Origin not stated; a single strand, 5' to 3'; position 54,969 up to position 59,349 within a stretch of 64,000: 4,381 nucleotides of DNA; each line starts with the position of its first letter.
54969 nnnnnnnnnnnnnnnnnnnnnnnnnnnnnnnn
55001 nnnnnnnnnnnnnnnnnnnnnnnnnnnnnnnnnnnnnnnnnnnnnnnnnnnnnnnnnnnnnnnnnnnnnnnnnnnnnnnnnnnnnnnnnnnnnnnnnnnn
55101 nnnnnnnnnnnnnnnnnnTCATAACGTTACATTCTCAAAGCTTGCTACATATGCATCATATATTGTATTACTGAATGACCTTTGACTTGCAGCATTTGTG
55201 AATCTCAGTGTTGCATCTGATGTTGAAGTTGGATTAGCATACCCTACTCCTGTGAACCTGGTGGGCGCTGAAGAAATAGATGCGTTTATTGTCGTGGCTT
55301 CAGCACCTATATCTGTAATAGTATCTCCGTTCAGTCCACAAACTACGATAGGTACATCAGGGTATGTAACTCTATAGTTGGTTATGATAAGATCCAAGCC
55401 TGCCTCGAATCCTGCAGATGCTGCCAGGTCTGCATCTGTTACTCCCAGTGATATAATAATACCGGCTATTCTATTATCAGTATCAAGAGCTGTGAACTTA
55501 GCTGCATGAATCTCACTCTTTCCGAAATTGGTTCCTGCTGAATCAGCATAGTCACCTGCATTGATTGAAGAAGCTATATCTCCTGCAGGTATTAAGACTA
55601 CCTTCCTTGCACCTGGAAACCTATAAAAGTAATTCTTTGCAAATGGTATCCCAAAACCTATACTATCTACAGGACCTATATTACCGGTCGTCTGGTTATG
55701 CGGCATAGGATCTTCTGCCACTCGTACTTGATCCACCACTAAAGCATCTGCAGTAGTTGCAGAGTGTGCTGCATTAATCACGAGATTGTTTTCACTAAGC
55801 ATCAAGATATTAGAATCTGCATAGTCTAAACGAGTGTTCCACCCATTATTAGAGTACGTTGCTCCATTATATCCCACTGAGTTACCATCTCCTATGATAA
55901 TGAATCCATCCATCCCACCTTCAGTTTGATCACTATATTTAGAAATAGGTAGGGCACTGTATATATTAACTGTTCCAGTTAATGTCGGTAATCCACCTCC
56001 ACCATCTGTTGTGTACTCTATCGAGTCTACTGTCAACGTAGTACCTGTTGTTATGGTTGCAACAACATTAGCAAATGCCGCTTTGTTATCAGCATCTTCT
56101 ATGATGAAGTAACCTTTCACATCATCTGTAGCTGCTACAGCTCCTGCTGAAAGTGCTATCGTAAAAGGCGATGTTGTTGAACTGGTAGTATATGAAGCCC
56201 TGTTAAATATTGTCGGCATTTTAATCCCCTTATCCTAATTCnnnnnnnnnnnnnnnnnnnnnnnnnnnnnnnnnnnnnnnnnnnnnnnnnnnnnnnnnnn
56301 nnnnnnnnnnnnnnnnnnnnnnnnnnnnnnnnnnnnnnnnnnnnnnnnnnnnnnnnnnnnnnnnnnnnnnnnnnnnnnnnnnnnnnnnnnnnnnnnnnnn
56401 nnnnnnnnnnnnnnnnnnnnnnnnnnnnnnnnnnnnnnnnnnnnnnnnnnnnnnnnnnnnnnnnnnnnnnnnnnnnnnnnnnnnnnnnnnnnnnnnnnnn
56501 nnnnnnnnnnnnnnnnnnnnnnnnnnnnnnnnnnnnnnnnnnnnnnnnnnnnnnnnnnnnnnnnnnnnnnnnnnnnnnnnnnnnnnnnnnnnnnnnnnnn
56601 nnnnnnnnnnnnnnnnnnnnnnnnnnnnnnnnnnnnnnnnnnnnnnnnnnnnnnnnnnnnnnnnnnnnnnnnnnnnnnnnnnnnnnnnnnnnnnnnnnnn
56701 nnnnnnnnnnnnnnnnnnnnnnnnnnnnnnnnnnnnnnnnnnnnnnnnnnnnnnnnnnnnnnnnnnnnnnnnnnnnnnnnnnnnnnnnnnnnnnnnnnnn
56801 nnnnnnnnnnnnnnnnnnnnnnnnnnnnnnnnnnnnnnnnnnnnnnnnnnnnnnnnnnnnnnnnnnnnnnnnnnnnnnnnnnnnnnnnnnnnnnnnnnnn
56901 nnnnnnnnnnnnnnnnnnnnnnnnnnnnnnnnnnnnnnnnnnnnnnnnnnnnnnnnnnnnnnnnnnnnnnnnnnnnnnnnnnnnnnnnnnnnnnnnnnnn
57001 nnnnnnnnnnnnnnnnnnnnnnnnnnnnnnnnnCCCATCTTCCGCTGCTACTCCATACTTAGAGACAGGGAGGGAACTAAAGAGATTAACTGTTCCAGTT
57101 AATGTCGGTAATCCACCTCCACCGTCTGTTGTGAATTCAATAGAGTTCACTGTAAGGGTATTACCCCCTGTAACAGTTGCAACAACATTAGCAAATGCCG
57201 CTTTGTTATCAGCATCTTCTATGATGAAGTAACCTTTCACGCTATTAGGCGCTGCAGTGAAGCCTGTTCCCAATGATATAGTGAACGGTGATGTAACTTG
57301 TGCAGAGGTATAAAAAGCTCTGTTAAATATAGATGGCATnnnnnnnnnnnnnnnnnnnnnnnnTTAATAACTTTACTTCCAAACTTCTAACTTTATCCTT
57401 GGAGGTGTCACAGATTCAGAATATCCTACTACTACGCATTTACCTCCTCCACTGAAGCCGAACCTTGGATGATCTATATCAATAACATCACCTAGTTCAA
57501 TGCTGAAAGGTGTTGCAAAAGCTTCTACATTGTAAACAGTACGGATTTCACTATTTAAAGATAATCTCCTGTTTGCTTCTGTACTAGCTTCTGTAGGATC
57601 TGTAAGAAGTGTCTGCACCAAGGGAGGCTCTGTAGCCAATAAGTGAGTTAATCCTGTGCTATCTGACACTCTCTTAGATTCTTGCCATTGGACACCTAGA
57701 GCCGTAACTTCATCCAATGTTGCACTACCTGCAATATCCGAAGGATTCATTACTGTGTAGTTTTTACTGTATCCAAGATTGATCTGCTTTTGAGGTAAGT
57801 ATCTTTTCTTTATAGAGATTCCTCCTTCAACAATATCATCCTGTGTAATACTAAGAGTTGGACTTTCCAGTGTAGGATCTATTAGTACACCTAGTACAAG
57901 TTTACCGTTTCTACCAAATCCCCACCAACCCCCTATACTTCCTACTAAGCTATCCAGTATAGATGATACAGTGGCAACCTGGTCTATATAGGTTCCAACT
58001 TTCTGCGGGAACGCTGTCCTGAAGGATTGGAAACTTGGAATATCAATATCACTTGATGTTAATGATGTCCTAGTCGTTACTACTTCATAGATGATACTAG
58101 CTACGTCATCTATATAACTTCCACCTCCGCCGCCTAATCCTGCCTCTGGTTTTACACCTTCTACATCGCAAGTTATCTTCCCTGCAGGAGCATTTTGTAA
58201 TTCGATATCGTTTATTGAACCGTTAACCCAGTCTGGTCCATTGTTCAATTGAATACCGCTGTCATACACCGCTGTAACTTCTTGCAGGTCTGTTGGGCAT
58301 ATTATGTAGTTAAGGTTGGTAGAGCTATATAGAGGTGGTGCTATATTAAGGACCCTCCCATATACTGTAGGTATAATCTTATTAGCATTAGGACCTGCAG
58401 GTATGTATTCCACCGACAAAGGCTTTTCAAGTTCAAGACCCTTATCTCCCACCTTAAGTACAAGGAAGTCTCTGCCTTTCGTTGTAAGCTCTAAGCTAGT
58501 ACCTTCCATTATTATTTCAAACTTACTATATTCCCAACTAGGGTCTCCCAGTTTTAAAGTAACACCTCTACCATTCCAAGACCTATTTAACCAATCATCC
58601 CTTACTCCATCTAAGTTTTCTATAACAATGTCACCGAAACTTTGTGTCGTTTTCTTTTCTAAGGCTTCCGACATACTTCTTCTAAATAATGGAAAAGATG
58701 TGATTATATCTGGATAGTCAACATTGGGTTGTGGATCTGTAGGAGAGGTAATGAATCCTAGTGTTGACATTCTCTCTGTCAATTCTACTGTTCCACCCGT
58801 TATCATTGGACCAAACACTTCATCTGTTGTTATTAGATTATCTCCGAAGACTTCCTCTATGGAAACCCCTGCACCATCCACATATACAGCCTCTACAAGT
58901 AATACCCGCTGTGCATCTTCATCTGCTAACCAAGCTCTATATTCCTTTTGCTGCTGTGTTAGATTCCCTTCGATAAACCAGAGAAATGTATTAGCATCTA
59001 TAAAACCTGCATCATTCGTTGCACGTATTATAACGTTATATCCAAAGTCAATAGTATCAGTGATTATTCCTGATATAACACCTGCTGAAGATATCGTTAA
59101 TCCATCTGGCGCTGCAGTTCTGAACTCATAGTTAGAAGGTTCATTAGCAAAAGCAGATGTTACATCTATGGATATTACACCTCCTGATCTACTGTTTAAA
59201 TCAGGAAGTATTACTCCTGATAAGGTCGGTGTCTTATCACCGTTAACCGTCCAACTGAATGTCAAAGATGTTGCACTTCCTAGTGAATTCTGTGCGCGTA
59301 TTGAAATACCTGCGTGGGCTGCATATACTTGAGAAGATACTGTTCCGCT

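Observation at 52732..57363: Three tandem paralogous fibre/spike genes sharing an N-terminal anchor, with an esterase block-I motif decaying from GQSNM to GDGNS to GDQNA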

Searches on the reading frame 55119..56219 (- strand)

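Call 3: search_protein_families(library=pfam, proteins=[window:55119-56219:-], max_evalue=1)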
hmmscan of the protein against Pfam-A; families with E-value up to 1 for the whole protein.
window:55119-56219:- (366 aa): 1 family
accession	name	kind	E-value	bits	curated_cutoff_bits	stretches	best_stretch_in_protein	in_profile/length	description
PF16741.10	mRNA_decap_C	-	0.025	14.3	27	1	348-363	22-37/43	mRNA-decapping enzyme C-terminus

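Call 4: search_protein_families(library=phrogs, proteins=[window:55119-56219:-], max_evalue=0.01)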
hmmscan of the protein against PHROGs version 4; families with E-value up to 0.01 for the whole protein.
window:55119-56219:- (366 aa): 0 families

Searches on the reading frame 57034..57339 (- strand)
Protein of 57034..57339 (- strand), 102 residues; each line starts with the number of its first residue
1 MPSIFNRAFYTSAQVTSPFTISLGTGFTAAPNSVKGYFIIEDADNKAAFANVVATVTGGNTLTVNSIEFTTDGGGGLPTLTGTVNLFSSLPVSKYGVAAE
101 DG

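Call 85: search_solved_structures(query=A8, max_evalue=10, show_alignments=2)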
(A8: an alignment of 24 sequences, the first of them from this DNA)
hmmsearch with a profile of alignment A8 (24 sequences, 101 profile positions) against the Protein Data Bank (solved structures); distinct sequences matched with E-value up to 10: 1.
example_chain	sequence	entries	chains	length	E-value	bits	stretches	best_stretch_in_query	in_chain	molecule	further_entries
3j4u_H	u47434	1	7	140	0.56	13.4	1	21-56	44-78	cementing protein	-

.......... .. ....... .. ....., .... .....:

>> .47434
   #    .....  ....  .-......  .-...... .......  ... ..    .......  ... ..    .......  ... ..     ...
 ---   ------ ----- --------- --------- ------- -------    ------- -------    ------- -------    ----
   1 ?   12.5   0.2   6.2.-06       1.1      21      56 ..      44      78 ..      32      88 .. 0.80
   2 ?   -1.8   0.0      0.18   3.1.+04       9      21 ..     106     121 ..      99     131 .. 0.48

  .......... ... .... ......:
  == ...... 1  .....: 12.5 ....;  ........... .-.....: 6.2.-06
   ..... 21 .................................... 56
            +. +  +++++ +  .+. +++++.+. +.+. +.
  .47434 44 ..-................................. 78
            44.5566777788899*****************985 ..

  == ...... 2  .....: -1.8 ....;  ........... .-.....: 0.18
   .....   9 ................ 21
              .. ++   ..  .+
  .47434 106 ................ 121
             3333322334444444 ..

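Call 86: search_protein_families(library=phrogs, alignment_id=A8, max_evalue=1)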
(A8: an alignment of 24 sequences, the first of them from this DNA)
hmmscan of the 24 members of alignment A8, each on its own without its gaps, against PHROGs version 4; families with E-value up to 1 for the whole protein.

A. member 1, seq(102 aa): 3 families
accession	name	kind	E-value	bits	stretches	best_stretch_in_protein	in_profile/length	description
phrog_28093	-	unknown function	0.0085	16.8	1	12-84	12-80/242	-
phrog_31093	-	transcription regulation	0.17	13.3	1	26-60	26-60/79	Arc-like repressor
phrog_32533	-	unknown function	0.33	11.9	1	35-82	4-49/159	-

B. families by the number of members that match (of 24 scanned): 17 families
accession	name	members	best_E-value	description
phrog_28093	-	2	0.0059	-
phrog_31093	-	2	0.17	Arc-like repressor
phrog_4465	-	1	0.0053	tail fiber protein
phrog_37766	-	1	0.0088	-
phrog_35810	-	1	0.017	-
phrog_6427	-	1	0.017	-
phrog_21016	-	1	0.019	-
phrog_7977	-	1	0.03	-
phrog_34484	-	1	0.031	-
phrog_1745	-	1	0.036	DNA transfer protein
phrog_7431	-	1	0.19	-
phrog_29028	-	1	0.19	-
phrog_30362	-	1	0.3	DNA ligase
phrog_32533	-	1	0.33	-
phrog_15117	-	1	0.34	-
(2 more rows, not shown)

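Call 87: search_protein_families(library=pfam, alignment_id=A8, max_evalue=10)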
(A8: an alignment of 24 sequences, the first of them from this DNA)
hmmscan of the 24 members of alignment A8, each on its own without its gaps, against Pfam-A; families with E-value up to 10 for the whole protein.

A. member 1, seq(102 aa): 0 families

B. families by the number of members that match (of 24 scanned): 6 families
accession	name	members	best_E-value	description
PF23926.2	LtfC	2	0.025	LtfC-like, beta-sandwich domain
PF03439.18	Spt5-NGN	1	0.066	Early transcription elongation factor of RNA pol II, NGN section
PF19087.6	DUF5776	1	0.084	Domain of unknown function (DUF5776)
PF14344.12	DUF4397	1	0.16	Domain of unknown function (DUF4397)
PF16318.11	DUF4957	1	0.17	Domain of unknown function (DUF4957)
PF06636.16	DUF1157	1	0.24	Protein of unknown function (DUF1157)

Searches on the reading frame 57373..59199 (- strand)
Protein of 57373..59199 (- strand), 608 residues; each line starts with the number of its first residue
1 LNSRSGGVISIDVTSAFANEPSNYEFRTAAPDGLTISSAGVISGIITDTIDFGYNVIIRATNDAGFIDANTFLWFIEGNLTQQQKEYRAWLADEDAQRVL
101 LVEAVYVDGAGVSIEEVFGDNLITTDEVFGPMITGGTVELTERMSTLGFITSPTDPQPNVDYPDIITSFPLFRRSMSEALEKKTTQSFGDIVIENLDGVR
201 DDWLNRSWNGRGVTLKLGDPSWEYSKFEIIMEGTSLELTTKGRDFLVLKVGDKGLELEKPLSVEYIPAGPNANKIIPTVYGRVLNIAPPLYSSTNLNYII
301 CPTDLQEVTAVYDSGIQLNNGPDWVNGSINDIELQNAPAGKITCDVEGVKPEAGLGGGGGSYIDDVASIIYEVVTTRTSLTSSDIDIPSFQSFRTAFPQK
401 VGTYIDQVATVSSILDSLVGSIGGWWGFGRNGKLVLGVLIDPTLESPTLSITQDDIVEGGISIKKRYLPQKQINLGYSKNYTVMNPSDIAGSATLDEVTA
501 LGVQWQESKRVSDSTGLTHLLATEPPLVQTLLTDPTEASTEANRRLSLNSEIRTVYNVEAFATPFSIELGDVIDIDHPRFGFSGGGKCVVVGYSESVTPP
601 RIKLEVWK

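Call 27: search_dna_similar(query=window:57373-59199:-, collection=phages, mode=protein, max_rows=12)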
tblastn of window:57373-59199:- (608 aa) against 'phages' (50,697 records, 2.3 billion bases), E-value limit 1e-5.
Records with a match: 6; places in all: 6; records where one place covers at least 80% of the query: 0.
Best place of each record, by identity: <60% 6.
By first word of the organism name: Azospirillum 2; Microcystis 2; EBPR 1; Leptolyngbya 1.
By host as written in the record: Azospirillum brasilense Cd 2; - 1; Microcystis elabens 1; Microcystis aeruginosa 1; Leptolyngbya boryana 1.
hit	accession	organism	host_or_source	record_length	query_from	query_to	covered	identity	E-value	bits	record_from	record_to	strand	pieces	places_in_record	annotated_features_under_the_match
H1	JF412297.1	EBPR siphovirus 2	-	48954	136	607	78%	24.3%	5e-19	98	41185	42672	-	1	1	gp72: hypothetical protein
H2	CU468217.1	Azospirillum phage Cd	Azospirillum brasilense Cd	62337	149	592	73%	23.4%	7e-11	72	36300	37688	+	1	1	48: hypothetical protein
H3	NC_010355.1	Azospirillum phage Cd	Azospirillum brasilense Cd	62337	149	592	73%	23.4%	7e-11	72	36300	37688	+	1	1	48: hypothetical protein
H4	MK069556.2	Microcystis phage Me-ZS1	Microcystis elabens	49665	183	607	70%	23.5%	9e-18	94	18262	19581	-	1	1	putative tail protein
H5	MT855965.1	Microcystis phage vB_MaeS-yong1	Microcystis aeruginosa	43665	183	606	70%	22.7%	5e-11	72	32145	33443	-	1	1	tail protein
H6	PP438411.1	Leptolyngbya phage Lsp-JY19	Leptolyngbya boryana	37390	238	607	61%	21.3%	1e-10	71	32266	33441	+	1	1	tail protein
